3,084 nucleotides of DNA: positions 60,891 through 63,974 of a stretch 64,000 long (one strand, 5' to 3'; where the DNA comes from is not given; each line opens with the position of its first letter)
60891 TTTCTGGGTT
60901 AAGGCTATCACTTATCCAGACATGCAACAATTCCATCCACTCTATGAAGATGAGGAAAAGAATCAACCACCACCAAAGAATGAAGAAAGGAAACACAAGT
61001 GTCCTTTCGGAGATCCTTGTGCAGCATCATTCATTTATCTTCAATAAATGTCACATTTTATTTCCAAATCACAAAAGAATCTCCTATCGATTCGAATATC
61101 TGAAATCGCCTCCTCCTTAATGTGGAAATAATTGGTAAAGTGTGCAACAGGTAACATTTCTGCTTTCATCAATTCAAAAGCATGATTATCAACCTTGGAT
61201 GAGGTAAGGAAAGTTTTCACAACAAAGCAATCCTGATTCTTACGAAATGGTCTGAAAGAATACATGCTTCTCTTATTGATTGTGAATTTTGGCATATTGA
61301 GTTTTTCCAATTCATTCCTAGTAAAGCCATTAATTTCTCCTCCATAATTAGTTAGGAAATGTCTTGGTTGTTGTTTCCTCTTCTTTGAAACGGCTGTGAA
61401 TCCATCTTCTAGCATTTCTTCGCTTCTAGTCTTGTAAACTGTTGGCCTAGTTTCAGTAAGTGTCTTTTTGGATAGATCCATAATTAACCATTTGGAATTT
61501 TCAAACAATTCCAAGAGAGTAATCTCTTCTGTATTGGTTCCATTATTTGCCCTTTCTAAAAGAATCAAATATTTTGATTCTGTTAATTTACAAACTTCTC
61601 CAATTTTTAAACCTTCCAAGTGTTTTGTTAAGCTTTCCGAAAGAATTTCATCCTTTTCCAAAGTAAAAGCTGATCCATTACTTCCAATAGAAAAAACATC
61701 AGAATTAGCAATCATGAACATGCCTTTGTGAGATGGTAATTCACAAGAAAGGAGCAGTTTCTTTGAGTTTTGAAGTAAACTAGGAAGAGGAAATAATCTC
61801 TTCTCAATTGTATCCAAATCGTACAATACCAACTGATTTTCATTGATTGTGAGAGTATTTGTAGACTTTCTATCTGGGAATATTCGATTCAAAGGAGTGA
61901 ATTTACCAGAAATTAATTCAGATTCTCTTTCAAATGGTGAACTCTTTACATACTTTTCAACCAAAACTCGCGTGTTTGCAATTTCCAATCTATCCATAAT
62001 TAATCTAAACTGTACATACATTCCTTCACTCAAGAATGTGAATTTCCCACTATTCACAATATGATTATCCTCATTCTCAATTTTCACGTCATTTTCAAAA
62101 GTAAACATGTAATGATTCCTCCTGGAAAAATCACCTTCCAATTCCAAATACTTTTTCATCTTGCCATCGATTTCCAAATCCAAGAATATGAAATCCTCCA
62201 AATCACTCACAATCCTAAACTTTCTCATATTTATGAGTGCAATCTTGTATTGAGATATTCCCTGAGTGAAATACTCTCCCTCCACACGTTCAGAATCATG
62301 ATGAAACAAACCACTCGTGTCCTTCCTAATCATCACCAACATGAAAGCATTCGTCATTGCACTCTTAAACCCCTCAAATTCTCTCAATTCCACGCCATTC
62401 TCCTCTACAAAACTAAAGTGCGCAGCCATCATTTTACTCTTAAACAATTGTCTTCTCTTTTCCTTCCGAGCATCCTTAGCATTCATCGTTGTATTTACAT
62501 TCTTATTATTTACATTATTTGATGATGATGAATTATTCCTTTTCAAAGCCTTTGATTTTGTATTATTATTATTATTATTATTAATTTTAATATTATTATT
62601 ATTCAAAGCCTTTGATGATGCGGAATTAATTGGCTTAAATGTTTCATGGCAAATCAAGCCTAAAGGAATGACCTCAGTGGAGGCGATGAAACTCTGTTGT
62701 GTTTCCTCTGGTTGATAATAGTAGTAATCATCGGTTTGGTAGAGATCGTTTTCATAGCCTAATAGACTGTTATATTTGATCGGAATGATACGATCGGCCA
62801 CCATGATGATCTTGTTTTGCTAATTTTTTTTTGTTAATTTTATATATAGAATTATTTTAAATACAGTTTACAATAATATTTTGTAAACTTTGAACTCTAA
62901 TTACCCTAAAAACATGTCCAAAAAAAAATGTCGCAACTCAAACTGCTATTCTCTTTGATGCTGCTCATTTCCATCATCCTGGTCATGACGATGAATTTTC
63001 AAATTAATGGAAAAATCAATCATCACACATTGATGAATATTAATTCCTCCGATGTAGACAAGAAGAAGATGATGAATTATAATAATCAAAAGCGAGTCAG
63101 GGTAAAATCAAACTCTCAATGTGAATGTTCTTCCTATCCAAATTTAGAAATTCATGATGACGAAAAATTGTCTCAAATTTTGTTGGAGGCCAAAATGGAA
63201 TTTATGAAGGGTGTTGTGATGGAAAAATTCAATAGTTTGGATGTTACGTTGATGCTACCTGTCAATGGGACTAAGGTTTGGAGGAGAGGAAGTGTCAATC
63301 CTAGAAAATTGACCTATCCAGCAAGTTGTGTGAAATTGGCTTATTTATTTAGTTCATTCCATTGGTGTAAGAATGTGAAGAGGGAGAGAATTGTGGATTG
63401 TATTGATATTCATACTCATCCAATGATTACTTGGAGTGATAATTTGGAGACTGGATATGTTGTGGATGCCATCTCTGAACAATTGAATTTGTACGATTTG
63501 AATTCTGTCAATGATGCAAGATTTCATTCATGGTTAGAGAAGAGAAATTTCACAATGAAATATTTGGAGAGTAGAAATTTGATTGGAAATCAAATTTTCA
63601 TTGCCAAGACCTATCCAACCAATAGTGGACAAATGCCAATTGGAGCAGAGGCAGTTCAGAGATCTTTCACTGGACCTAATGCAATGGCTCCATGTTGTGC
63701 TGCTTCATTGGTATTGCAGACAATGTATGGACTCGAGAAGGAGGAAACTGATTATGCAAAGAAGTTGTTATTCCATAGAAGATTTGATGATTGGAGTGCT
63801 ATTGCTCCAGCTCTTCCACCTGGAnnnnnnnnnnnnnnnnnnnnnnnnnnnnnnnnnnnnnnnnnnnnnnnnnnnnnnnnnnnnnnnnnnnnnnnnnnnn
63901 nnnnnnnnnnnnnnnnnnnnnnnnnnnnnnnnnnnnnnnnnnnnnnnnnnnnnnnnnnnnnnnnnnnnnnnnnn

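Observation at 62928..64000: Eukaryotic class-A beta-lactamase-fold protein with KTG replaced by KIG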

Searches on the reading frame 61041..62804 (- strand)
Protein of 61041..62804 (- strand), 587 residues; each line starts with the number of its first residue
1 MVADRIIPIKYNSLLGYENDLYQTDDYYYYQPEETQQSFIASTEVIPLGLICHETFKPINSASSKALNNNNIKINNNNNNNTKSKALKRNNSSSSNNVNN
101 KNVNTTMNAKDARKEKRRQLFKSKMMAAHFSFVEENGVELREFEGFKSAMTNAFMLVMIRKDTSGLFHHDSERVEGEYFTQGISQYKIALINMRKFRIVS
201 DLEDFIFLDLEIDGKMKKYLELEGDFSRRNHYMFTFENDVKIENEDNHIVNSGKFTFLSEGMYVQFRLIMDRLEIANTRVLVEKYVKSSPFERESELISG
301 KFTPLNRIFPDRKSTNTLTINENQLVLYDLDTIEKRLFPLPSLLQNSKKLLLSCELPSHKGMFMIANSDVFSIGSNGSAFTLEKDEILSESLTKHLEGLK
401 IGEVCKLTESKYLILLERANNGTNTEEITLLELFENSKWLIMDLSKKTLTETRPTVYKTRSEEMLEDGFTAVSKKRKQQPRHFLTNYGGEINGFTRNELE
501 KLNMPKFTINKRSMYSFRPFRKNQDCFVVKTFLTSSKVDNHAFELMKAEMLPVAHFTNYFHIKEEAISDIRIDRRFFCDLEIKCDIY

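Call 24: list_cluster_members(proteins=[window:61041-62804:-, window:60358-61047:+, window:62928-63884:+])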
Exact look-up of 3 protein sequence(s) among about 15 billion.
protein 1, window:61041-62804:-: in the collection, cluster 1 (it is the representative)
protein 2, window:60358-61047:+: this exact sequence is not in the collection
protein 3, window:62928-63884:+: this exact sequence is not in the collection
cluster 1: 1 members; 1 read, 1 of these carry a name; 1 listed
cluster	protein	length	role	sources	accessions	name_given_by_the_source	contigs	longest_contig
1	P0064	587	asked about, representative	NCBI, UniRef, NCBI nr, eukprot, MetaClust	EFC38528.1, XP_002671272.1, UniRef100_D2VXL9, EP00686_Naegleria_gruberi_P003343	predicted protein [Naegleria gruberi] | Predicted protein n=1 Tax=Naegleria gruberi TaxID=5762 RepID=D2VXL9_NAEGR | uncharacterized protein NAEGRDRAFT_53056 [Naegleria gruberi]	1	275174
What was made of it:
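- The neighbouring ORF is an exact N. gruberi protein (call 24).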

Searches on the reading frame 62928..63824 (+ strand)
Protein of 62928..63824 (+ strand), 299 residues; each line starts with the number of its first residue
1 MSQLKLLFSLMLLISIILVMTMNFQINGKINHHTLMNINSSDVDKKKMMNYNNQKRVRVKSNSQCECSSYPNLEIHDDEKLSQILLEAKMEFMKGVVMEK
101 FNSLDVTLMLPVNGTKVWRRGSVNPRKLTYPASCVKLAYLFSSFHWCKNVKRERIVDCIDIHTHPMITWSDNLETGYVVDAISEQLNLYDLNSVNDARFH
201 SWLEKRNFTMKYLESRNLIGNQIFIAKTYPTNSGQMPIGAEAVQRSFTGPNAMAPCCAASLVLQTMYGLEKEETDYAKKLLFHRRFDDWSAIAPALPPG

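Call 73: predict_structure(alignment_id=A4)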
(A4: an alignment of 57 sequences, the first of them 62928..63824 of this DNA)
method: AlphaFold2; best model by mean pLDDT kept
length: 299 residues; sequences in the alignment: 57
mean_pLDDT: 83.3   pTM: 0.74
mean pLDDT of the five models: 83.3, 83.3, 83.2, 83.1, 83.0
residues with pLDDT >= 90: 169; 70-90: 68; 50-70: 43; < 50: 19
segments of 3 or more residues with pLDDT < 50: 31-39, 292-299
pLDDT, mean of each block of 10 residues (from residue 1): 87 95 72 45 58 57 81 93 95 82 90 93 92 85 95 92 90 90 94 97 95 93 76 75 91 92 93 92 66 40
secondary structure, 60 per line:
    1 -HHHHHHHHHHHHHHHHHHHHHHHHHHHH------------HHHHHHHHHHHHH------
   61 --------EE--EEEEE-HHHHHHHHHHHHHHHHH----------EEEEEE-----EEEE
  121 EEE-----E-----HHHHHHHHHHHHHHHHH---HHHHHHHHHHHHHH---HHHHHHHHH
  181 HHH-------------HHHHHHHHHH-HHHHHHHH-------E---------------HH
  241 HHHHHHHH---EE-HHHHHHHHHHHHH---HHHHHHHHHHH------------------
elements in order: H2-29 H42-54 E73-77 H79-95 E106-111 E117-123 H135-151 H155-168 H172-183 H197-206 H208-215 H239-248 H255-267 H271-281
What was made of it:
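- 62928..62996 (+): N-terminal hydrophobic segment (aa 1-23): signal peptide or type II signal anchor. It is modelled as a helix (call 73).
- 62997..63119 (+): Low-complexity Asn/Lys-rich linker (aa 24-64), specific to N. gruberi and poorly constrained. pLDDT is 45-58 (call 73).
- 63324..63335 (+): S133-C-V-K136: the SxxK box, with the nucleophilic Ser and the general-base Lys. The motif sits at the N-terminus of the long helix 135-151 (call 73).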

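Call 75: fold_search(model_id=the predicted structure, library=pdb)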
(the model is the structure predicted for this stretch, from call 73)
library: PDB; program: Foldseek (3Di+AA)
matches with E <= 10: 158; with E <= 0.001: 0
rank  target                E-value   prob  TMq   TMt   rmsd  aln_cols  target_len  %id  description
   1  6h2a_C                3.2e-02  0.99  0.38  0.45   6.0       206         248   10  Structure of S70A BlaC from Mycobacterium tuberculosis obtained from crystals produced in the presence of DTT (released 2019-01-23)
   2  3nbl                  3.6e-02  0.98  0.37  0.42   8.0       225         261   11  Crystal Structure of BlaC-E166A covalently bound with Cefuroxime (released 2011-12-14)
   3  9hck                  5.6e-02  0.95  0.36  0.40   7.8       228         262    9  Structure of P167S/D240G/D172A/S104G BlaC from Mycobacterium tuberculosis at pH 5.5 (released 2025-10-22)
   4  4eqi_A                7.4e-02  0.96  0.40  0.43   6.1       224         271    8  Crystal structure of serratia fonticola carbapenemase SFC-1 (released 2012-05-23)
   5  2gdn                  8.8e-02  0.95  0.38  0.42   7.8       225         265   11  Crystal structure of the Mycobacterium tuberculosis beta-lactamase (released 2006-04-18)
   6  9hj2_A                9.9e-02  0.90  0.35  0.40   9.1       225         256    9  Structure of P167S/D240G/D172A/S104G/H184R BlaC from Mycobacterium tuberculosis (released 2025-10-22)
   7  9hj2_C                9.9e-02  0.89  0.34  0.39   8.5       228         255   10  Structure of P167S/D240G/D172A/S104G/H184R BlaC from Mycobacterium tuberculosis (released 2025-10-22)
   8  7a71                  1.1e-01  0.91  0.38  0.42   7.7       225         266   11  Structure of G132S BlaC from Mycobacterium tuberculosis (released 2021-07-07)
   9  9qi3_A                1.3e-01  0.87  0.36  0.40   8.1       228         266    9  Crystal structure of I105Y/S130G double mutant of BlaC from Mycobacterium tuberculosis (released 2025-10-22)
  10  9qi5_A                1.4e-01  0.72  0.33  0.36   8.6       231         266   10  Crystal structure of I105R mutant of BlaC from Mycobacterium tuberculosis (released 2025-06-11)
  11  8eo7_B                2.0e-01  0.92  0.38  0.45   6.7       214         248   12  Crystal structure of metagenomic beta-lactamase LRA-5 Y69Q/V166E mutant at 2.15 Angstrom resolution (released 2023-10-04)
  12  5fa7_A                2.2e-01  0.91  0.40  0.45   7.0       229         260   10  CTX-M-15 in complex with FPI-1523 (released 2016-01-20)
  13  1e25                  2.9e-01  0.69  0.35  0.37   8.9       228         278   10  The high resolution structure of PER-1 class A beta-lactamase (released 2000-11-06)
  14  6z7i                  3.0e-01  0.91  0.41  0.46   6.9       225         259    9  Crystal structure of CTX-M-15 E166Q mutant apoenzyme (released 2021-06-09)
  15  6h2c_A                3.0e-01  0.60  0.35  0.38   7.9       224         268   11  Structure of BlaC from Mycobacterium tuberculosis bound to the trans-enamine adduct derived from clavulanic acid. (released 2019-01-23)
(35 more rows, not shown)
